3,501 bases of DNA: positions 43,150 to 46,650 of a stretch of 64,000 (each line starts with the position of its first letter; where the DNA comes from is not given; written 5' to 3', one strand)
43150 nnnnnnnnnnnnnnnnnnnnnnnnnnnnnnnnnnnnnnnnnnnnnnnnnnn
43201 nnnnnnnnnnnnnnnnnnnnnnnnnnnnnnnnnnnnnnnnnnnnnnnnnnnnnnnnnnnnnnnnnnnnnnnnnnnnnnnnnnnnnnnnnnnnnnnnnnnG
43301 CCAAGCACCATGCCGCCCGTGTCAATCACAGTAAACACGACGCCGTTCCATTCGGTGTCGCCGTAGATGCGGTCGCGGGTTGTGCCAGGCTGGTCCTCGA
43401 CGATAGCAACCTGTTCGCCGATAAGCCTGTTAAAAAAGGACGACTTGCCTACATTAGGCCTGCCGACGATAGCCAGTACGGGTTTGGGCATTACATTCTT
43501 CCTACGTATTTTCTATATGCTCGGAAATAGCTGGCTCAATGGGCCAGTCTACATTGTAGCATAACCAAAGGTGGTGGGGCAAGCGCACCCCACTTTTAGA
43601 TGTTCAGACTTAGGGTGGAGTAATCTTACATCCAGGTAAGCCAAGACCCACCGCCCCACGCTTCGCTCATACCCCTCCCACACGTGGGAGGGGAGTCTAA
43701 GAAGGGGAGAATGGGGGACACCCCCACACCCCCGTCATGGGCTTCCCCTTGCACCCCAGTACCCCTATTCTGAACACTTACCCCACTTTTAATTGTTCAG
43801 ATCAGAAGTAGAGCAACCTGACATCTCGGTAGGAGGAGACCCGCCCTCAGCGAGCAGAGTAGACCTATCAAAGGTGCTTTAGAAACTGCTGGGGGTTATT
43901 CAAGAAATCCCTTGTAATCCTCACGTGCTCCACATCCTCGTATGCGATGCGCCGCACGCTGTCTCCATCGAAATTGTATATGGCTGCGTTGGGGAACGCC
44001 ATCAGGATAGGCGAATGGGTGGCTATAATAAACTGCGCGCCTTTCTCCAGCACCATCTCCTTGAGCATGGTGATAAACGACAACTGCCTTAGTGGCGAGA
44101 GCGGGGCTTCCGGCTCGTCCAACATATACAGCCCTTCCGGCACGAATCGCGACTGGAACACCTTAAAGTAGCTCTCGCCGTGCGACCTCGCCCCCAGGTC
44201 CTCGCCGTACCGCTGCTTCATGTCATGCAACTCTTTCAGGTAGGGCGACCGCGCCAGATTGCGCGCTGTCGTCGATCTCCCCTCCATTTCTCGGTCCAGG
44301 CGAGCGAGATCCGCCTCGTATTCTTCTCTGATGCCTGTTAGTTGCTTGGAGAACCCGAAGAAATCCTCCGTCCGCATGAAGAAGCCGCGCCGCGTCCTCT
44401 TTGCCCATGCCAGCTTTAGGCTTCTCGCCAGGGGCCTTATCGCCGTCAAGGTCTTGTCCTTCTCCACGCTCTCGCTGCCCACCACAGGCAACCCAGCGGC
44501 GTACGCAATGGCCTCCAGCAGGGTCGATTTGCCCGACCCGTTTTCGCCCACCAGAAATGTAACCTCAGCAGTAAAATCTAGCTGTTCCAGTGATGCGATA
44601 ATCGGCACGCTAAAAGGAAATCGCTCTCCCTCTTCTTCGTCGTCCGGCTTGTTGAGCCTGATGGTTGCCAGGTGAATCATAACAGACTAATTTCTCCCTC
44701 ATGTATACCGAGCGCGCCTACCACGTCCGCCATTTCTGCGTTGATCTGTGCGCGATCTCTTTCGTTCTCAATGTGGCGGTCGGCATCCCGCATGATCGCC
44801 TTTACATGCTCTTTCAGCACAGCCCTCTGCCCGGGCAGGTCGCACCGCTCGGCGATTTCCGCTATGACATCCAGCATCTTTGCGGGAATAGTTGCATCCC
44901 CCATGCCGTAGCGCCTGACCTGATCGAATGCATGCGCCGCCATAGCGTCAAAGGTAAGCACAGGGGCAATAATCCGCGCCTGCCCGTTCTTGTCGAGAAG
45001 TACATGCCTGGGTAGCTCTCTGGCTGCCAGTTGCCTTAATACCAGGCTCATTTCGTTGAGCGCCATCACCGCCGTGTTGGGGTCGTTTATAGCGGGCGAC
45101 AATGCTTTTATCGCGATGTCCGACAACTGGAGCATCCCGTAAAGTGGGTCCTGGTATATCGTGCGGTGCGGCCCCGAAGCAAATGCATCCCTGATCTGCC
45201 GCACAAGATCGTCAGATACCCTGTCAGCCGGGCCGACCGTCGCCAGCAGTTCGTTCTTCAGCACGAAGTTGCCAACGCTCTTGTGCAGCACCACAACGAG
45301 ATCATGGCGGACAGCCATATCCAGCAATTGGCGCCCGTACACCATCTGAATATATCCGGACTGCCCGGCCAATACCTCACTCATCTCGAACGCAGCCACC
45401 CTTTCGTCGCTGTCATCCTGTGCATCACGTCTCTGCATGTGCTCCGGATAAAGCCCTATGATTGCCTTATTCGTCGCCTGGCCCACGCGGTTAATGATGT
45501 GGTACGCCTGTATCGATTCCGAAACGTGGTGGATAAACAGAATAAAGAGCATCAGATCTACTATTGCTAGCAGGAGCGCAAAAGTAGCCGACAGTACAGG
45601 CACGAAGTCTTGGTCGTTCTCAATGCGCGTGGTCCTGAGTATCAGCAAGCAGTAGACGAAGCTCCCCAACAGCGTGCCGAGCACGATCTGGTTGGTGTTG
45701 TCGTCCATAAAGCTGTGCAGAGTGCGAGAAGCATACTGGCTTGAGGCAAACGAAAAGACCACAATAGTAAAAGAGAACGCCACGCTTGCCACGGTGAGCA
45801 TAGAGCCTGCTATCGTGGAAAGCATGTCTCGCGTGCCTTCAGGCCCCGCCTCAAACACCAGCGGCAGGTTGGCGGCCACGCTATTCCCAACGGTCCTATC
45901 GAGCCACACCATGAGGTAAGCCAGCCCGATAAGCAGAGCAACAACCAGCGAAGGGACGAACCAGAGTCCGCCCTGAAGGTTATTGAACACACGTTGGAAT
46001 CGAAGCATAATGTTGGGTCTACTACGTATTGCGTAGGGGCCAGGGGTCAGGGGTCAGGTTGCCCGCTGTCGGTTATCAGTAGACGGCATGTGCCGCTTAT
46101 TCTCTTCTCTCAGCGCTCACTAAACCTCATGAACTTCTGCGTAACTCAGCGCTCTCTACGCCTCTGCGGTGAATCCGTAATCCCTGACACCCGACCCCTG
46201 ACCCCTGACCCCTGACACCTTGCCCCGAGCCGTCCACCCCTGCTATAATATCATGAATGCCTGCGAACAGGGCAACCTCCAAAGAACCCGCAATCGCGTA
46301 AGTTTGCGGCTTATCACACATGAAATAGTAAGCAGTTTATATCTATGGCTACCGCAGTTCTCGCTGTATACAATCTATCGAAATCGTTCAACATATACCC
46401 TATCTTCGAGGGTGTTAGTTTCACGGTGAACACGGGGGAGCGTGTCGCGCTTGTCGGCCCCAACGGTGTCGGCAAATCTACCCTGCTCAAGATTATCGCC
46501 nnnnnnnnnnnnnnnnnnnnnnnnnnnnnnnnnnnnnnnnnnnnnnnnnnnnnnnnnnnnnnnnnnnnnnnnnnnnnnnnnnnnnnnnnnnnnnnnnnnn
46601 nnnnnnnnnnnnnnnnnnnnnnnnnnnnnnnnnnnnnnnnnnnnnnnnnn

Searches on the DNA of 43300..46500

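Call 28: search_rna_families(source=window, start=43300, end=46500, threshold=evalue, max_evalue=1)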
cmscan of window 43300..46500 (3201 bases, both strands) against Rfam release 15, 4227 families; matches with E-value up to 1: 0.
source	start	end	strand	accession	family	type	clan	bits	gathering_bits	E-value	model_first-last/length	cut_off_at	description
